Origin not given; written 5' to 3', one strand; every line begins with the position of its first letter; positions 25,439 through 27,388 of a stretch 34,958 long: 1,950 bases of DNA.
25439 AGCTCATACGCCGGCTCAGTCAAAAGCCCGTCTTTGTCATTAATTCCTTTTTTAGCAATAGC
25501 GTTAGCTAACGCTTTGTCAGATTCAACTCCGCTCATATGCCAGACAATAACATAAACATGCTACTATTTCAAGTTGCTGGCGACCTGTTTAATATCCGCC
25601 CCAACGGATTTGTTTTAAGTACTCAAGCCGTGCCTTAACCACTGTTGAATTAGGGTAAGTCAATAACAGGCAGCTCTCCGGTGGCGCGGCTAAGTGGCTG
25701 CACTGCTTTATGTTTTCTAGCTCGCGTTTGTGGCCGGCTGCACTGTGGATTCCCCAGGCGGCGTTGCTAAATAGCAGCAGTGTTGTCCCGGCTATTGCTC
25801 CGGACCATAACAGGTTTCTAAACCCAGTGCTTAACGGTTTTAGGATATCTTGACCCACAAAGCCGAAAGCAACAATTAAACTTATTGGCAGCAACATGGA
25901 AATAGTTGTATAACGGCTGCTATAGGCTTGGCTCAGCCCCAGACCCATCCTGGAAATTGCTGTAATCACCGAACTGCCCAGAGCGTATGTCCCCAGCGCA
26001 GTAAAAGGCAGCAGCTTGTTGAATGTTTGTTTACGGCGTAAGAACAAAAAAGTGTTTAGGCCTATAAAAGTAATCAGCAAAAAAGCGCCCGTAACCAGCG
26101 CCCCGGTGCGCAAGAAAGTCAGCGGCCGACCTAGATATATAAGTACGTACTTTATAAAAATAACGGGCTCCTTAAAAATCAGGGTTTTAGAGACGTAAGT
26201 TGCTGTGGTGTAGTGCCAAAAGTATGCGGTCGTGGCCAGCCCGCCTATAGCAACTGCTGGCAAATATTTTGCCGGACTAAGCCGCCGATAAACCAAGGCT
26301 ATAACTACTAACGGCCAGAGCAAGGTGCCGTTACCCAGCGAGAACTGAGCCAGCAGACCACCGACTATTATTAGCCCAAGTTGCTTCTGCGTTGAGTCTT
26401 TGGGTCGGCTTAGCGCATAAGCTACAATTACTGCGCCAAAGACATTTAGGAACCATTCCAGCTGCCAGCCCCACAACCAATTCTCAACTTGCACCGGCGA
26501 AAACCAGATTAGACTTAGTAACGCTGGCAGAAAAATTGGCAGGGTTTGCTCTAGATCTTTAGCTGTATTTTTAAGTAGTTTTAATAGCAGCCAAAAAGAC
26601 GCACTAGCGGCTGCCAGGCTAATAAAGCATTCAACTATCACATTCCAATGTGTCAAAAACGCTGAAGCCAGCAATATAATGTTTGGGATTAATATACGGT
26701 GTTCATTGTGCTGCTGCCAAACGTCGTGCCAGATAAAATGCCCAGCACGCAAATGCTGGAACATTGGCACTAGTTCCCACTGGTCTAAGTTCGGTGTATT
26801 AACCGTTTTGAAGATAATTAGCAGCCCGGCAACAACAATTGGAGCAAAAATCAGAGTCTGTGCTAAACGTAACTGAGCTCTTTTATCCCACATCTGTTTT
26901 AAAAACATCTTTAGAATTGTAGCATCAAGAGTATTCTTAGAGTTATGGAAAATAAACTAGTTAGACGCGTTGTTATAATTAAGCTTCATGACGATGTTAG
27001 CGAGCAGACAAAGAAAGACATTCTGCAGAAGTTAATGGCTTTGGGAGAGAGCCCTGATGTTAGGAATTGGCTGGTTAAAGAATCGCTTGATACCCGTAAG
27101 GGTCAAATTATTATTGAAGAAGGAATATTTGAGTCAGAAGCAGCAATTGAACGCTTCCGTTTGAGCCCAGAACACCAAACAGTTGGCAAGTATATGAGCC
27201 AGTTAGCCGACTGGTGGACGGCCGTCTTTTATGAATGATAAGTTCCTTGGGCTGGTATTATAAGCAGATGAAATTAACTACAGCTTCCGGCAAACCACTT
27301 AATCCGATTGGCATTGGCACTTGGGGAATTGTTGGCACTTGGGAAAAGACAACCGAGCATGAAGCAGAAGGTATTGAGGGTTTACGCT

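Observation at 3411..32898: A -10-like hexamer lies 6-10 nt from the first start codon of most transcription units, suggesting widespread leaderless mRNAs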

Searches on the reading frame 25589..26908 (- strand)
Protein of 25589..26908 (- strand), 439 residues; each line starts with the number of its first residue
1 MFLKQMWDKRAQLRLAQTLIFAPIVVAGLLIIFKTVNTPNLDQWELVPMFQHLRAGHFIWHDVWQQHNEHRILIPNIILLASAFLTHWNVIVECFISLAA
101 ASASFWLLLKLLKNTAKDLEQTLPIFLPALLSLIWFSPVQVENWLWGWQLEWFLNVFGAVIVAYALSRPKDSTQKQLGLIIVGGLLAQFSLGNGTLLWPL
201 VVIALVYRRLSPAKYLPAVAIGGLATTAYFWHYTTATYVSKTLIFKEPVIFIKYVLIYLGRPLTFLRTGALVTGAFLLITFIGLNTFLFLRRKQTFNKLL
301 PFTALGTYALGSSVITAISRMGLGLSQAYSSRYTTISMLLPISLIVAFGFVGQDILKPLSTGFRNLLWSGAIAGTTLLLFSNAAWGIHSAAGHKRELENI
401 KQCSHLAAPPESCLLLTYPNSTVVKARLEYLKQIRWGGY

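Call 55: search_protein_families(library=pfam, proteins=[window:25589-26908:-], max_evalue=0.001)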
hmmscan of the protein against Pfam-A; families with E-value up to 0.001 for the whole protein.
window:25589-26908:- (439 aa): 0 families

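Call 67: find_homologous_proteins(query=window:25589-26908:-, max_evalue=1e-10)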
Query window:25589-26908:- (439 aa): 197 proteins with E <= 1e-10 among 8000 candidates; the best 120 are listed.
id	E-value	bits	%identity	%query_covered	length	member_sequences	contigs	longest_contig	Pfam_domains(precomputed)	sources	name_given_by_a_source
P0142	1.7e-288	975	100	100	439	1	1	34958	-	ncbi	-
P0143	1.5e-148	514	58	92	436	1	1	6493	-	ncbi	-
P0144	4.8e-144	499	53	100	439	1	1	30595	-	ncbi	-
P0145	2.0e-133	464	52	95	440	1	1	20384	-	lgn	-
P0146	1.2e-130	455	50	97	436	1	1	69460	-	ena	-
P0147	6.4e-124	432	49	95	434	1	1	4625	-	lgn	-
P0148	2.3e-123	431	49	97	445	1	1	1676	-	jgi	jgi:hypothetical protein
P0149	3.8e-123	430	49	96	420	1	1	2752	-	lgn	-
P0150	1.5e-122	428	49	95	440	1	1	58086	-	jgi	-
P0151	3.2e-122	427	49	98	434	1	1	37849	-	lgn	-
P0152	4.2e-121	423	47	96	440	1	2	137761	-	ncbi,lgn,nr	ncbi:MAG TPA: hypothetical protein VMR34_00590 [Candidatus Saccharimonadales bacterium]|nr:hypotheti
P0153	1.3e-120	421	46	99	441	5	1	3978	-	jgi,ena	-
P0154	5.4e-120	419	47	96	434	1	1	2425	-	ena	-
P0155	1.8e-118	414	47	96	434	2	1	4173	-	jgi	-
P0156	3.9e-117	410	46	96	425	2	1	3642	-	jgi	jgi:hypothetical protein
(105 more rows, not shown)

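Call 68: find_encoding_contigs(protein=P0144, flank=10000, max_places=2)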
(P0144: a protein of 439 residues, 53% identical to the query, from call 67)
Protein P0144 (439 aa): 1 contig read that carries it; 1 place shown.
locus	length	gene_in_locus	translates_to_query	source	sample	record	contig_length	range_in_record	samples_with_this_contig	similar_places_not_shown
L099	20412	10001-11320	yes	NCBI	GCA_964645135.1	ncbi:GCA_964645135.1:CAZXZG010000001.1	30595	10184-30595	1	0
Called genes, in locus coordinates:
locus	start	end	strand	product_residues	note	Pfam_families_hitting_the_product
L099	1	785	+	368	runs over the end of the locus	PF00535:Glycos_transf_2, PF10111:Glyco_tranf_2_2 (weak), PF13641:Glyco_tranf_2_3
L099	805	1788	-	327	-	PF00535:Glycos_transf_2, PF13641:Glyco_tranf_2_3 (weak)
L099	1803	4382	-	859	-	PF20706:GT4-conflict (faint), PF16994:Glyco_trans_4_5 (weak), PF00534:Glycos_transf_1, PF13692:Glyco_trans_1_4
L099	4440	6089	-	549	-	PF13517:FG-GAP_3 (faint), PF01839:FG-GAP (faint)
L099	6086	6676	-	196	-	-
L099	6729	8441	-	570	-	PF13231:PMT_2 (weak)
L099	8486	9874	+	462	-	-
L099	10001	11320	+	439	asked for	-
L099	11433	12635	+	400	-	PF03446:NAD_binding_2 (weak), PF03721:UDPG_MGDP_dh_N, PF00984:UDPG_MGDP_dh, PF03720:UDPG_MGDP_dh_C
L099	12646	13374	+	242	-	PF00535:Glycos_transf_2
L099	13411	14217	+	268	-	PF00248:Aldo_ket_red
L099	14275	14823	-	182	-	PF16262:DUF4916, PF00293:NUDIX (weak)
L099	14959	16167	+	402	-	PF08421:Methyltransf_13, PF13489:Methyltransf_23, PF13847:Methyltransf_31 (weak), PF08241:Methyltransf_11 (weak), PF08242:Methyltransf_12, PF08484:Methyltransf_14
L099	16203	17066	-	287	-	-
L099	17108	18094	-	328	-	PF01073:3Beta_HSD, PF01370:Epimerase, PF04321:RmlD_sub_bind, PF16363:GDP_Man_Dehyd, PF07993:NAD_binding_4, PF02719:Polysacc_synt_2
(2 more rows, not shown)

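Call 69: find_encoding_contigs(protein=P0145, flank=10000, max_places=2)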
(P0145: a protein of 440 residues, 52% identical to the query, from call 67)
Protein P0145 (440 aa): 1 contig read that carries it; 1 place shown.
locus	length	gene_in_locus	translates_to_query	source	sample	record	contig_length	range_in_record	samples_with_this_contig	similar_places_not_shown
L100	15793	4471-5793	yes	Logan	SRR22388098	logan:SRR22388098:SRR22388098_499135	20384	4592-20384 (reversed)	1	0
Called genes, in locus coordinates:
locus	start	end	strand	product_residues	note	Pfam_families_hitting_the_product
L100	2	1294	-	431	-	?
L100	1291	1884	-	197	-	-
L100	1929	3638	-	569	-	-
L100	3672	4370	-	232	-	PF13489:Methyltransf_23 (weak)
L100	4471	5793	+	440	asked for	-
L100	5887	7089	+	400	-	PF03446:NAD_binding_2 (weak), PF03721:UDPG_MGDP_dh_N, PF00984:UDPG_MGDP_dh, PF03720:UDPG_MGDP_dh_C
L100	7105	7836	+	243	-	PF00535:Glycos_transf_2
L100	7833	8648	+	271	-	PF00248:Aldo_ket_red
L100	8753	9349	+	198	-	PF16262:DUF4916, PF00293:NUDIX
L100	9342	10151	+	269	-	-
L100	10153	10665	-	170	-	PF01467:CTP_transf_like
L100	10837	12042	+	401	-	PF08421:Methyltransf_13, PF08241:Methyltransf_11 (faint), PF13489:Methyltransf_23, PF08242:Methyltransf_12, PF08484:Methyltransf_14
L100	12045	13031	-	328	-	PF00106:adh_short (faint), PF01073:3Beta_HSD, PF01370:Epimerase, PF04321:RmlD_sub_bind, PF07993:NAD_binding_4, PF16363:GDP_Man_Dehyd, PF02719:Polysacc_synt_2 (weak)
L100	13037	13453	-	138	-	PF04138:GtrA_DPMS_TM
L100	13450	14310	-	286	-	PF00483:NTP_transferase, PF12804:NTP_transf_3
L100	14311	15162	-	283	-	PF01370:Epimerase, PF04321:RmlD_sub_bind, PF16363:GDP_Man_Dehyd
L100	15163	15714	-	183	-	PF00908:dTDP_sugar_isom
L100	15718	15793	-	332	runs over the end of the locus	PF01073:3Beta_HSD, PF01370:Epimerase, PF02719:Polysacc_synt_2, PF04321:RmlD_sub_bind, PF05368:NmrA (weak), PF07993:NAD_binding_4, PF16363:GDP_Man_Dehyd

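Call 70: find_encoding_contigs(protein=P0146, flank=10000, max_places=2)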
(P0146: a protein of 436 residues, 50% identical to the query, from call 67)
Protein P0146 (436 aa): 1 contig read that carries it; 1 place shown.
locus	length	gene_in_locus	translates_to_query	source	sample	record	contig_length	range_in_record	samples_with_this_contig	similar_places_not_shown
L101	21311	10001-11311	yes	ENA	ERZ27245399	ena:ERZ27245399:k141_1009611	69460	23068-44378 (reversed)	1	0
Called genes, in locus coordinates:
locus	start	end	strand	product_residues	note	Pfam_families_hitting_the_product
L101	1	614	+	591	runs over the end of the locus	PF00535:Glycos_transf_2, PF10111:Glyco_tranf_2_2, PF13641:Glyco_tranf_2_3, PF13632:Glyco_trans_2_3 (faint), PF00535:Glycos_transf_2, PF13641:Glyco_tranf_2_3 (weak)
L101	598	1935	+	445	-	PF21374:WsaF_N, PF00534:Glycos_transf_1, PF13692:Glyco_trans_1_4 (weak), PF22772:WsaF_C, PF13524:Glyco_trans_1_2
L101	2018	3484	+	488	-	PF00070:Pyr_redox (faint), PF01266:DAO (weak), PF01593:Amino_oxidase, PF01946:Thi4 (faint), PF03486:HI0933_like (faint), PF07992:Pyr_redox_2 (weak), PF12831:FAD_oxidored (weak), PF13450:NAD_binding_8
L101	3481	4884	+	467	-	PF09913:DUF2142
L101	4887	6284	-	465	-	PF18885:DUF5648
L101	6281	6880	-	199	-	-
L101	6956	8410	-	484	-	PF09913:DUF2142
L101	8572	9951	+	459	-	-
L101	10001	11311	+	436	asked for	-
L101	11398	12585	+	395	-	PF03446:NAD_binding_2 (weak), PF03721:UDPG_MGDP_dh_N, PF00984:UDPG_MGDP_dh, PF03720:UDPG_MGDP_dh_C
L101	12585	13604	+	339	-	PF01370:Epimerase, PF07993:NAD_binding_4 (faint), PF13460:NAD_binding_10, PF16363:GDP_Man_Dehyd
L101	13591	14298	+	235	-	PF00535:Glycos_transf_2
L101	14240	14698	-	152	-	PF04138:GtrA_DPMS_TM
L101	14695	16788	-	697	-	PF03706:LPG_synthase_TM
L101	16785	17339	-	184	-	PF00702:Hydrolase, PF12710:HAD, PF13419:HAD_2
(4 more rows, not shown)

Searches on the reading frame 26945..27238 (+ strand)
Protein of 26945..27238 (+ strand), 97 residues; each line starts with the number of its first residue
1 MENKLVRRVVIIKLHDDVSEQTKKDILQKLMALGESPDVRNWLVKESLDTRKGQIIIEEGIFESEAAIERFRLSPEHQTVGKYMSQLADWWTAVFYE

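Call 55: search_protein_families(library=pfam, proteins=[window:26945-27238:+], max_evalue=0.001)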
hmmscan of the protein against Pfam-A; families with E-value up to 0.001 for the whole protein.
window:26945-27238:+ (97 aa): 1 family
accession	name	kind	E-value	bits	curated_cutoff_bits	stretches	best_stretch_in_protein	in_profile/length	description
PF07876.18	Dabb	-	1.7e-09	38.7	25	1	6-94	1-92/96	Stress responsive A/B Barrel Domain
